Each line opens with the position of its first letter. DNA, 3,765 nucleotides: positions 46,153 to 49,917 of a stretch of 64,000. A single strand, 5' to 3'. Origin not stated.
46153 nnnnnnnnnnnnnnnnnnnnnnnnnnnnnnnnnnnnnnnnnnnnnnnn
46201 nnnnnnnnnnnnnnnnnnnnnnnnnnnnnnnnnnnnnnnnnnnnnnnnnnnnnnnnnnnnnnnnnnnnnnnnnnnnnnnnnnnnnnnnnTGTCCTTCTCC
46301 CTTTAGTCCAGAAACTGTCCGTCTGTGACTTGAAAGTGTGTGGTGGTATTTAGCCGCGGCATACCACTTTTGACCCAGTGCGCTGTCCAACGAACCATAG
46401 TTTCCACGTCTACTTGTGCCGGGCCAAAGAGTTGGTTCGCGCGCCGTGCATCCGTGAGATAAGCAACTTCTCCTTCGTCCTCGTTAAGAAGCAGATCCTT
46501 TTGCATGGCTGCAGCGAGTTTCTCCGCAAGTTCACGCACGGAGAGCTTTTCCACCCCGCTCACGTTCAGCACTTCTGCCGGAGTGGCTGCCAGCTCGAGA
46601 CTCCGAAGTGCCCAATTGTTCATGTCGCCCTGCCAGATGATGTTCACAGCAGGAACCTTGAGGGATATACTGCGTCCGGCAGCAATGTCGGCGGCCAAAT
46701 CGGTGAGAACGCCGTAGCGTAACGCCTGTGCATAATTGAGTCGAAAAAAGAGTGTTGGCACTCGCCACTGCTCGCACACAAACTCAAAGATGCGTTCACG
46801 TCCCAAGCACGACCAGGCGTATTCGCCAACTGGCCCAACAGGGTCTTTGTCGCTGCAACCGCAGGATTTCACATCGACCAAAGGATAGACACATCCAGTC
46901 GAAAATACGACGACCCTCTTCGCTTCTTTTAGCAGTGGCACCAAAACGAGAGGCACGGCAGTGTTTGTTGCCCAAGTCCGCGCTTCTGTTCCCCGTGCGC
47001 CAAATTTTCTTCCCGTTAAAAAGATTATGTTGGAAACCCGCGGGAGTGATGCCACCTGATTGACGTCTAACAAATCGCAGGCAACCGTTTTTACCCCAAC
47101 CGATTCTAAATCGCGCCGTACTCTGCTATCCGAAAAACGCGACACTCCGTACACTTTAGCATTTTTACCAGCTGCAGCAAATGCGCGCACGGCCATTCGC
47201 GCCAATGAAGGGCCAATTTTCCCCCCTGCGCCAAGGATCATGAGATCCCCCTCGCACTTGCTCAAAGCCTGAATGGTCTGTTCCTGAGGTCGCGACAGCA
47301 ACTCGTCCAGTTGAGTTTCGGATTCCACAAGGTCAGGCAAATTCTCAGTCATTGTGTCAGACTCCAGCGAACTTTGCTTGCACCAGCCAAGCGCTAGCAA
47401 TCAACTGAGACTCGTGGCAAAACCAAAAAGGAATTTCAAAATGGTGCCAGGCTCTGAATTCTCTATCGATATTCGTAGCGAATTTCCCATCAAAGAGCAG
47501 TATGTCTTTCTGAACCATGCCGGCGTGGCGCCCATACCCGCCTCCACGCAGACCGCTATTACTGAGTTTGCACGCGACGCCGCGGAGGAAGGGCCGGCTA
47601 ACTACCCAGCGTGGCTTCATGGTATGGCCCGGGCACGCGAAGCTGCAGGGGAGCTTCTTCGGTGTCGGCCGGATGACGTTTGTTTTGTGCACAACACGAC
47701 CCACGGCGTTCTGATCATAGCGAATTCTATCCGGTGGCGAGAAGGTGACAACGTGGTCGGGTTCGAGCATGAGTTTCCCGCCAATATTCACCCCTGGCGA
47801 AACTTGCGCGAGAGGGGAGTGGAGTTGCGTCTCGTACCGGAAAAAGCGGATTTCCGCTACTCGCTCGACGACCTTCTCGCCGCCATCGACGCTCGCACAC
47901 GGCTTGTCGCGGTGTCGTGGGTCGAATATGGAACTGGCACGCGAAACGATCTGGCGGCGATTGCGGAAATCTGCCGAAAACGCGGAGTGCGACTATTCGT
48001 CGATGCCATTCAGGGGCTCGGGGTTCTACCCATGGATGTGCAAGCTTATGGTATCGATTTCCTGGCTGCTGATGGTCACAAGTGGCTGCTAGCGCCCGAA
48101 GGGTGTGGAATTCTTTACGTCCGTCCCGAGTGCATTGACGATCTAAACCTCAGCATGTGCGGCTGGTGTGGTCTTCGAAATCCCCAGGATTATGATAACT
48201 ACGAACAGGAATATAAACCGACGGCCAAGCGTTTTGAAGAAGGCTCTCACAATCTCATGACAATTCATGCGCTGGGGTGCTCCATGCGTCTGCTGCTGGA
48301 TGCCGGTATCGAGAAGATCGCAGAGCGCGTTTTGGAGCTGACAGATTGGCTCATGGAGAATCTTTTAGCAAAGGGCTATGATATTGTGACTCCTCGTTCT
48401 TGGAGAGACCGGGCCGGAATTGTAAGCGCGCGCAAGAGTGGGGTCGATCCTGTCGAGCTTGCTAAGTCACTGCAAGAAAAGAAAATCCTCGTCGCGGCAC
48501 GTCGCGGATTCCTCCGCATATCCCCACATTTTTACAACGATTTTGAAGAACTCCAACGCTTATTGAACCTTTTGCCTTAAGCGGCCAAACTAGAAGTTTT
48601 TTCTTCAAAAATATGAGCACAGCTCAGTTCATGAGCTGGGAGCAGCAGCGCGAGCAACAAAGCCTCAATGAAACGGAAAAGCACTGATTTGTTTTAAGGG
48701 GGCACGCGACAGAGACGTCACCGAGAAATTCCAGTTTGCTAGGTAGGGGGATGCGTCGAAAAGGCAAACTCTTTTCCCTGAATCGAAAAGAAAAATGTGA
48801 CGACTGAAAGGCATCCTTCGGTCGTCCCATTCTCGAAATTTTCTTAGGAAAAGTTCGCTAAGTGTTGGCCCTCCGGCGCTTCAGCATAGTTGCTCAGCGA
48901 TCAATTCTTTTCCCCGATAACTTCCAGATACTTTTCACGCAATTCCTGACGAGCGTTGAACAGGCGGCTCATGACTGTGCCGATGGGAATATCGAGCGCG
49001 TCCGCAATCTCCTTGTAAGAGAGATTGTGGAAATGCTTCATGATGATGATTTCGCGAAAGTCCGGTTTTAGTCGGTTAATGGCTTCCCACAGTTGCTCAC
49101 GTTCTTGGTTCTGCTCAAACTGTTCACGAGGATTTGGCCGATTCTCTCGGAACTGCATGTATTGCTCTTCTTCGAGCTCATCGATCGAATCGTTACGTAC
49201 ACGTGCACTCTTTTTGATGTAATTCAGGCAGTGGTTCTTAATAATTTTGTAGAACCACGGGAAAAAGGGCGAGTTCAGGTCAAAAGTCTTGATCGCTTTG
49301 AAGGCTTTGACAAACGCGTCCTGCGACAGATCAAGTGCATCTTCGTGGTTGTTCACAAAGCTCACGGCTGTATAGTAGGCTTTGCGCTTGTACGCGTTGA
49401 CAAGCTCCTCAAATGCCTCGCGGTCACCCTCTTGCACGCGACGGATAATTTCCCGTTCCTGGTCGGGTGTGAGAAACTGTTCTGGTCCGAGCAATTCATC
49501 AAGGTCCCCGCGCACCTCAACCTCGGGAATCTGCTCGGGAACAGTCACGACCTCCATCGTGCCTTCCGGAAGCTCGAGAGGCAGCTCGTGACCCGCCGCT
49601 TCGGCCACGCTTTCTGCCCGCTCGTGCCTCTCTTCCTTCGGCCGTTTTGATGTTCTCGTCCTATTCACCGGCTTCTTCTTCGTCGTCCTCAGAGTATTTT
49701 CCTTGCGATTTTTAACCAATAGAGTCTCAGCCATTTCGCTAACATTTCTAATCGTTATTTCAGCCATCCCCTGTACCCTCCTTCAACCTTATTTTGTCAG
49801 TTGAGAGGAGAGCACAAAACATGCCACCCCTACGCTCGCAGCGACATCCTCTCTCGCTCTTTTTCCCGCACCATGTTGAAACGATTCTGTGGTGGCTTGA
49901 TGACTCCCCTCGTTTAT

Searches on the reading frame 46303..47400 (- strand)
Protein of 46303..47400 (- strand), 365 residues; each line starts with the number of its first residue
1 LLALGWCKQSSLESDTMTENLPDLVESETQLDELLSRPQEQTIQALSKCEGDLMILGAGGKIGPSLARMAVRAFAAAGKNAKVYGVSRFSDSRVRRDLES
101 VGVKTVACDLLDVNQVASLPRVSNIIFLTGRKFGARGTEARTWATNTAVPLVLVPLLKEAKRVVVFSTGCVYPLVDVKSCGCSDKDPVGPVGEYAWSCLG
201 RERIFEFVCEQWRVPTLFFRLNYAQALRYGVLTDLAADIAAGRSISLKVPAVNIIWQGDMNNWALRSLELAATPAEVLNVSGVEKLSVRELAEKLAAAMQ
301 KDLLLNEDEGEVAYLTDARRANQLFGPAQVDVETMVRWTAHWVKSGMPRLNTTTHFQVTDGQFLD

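Call 14: search_protein_families(library=ncbifam, proteins=[window:46303-47400:-], max_evalue=0.01)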
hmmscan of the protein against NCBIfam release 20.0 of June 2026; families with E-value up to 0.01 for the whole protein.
window:46303-47400:- (365 aa): 1 family
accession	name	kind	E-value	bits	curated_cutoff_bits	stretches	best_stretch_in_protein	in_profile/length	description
NF042423.1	oxyalk_red_Shew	equivalog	0.00073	18.7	580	1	47-148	5-96/331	2-alkyl-3-oxoalkanoate reductase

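Call 16: search_protein_families(library=pfam, proteins=[window:46303-47400:-], max_evalue=0.001)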
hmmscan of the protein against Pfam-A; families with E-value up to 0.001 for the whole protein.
window:46303-47400:- (365 aa): 1 family
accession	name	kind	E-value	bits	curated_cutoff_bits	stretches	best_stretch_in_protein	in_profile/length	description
PF01370.27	Epimerase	-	5.5e-08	32.9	20.9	1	54-221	2-169/240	NAD dependent epimerase/dehydratase family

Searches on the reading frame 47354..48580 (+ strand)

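Call 16: search_protein_families(library=pfam, proteins=[window:47354-48580:+], max_evalue=0.001)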
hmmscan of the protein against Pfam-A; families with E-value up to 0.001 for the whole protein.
window:47354-48580:+ (408 aa): 5 families
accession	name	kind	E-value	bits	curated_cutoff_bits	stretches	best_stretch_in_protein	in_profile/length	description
PF00266.25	Aminotran_5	-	4.8e-55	187.5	21.5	1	52-403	2-371/371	Aminotransferase class-V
PF00155.27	Aminotran_1_2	-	4e-07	30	19.7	1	74-229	27-198/361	Aminotransferase class I and II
PF01041.23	DegT_DnrJ_EryC1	-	2.8e-05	24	19.8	1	112-223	45-151/360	DegT/DnrJ/EryC1/StrS aminotransferase family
PF00282.25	Pyridoxal_deC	-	3.2e-05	23.3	27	1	155-259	166-282/375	Pyridoxal-dependent decarboxylase conserved domain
PF22580.2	KYNU_C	-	0.00054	20.3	27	1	323-406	2-89/90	Kynureninase C-terminal domain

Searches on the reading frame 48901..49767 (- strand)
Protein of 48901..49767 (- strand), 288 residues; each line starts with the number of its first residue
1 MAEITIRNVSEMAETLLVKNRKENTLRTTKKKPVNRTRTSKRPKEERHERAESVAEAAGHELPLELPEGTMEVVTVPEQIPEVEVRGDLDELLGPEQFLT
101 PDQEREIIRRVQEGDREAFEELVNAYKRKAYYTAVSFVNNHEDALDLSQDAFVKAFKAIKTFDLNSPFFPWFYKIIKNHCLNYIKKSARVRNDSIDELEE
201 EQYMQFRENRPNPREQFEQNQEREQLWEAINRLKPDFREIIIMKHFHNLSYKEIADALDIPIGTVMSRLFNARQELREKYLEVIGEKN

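Call 16: search_protein_families(library=pfam, proteins=[window:48901-49767:-], max_evalue=0.001)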
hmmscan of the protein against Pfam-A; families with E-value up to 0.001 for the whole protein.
window:48901-49767:- (288 aa): 4 families
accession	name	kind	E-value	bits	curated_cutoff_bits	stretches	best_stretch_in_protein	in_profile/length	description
PF08281.18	Sigma70_r4_2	-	3.2e-16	59.2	25.7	1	223-276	1-54/54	Sigma-70, region 4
PF04542.20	Sigma70_r2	-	6.6e-16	58.3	24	1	122-189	1-70/71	Sigma-70 region 2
PF04545.22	Sigma70_r4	-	9e-12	44.8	24.1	1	229-278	1-50/50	Sigma-70, region 4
PF07638.17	Sigma70_ECF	-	2.8e-05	24.5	21.1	1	106-278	6-181/185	ECF sigma factor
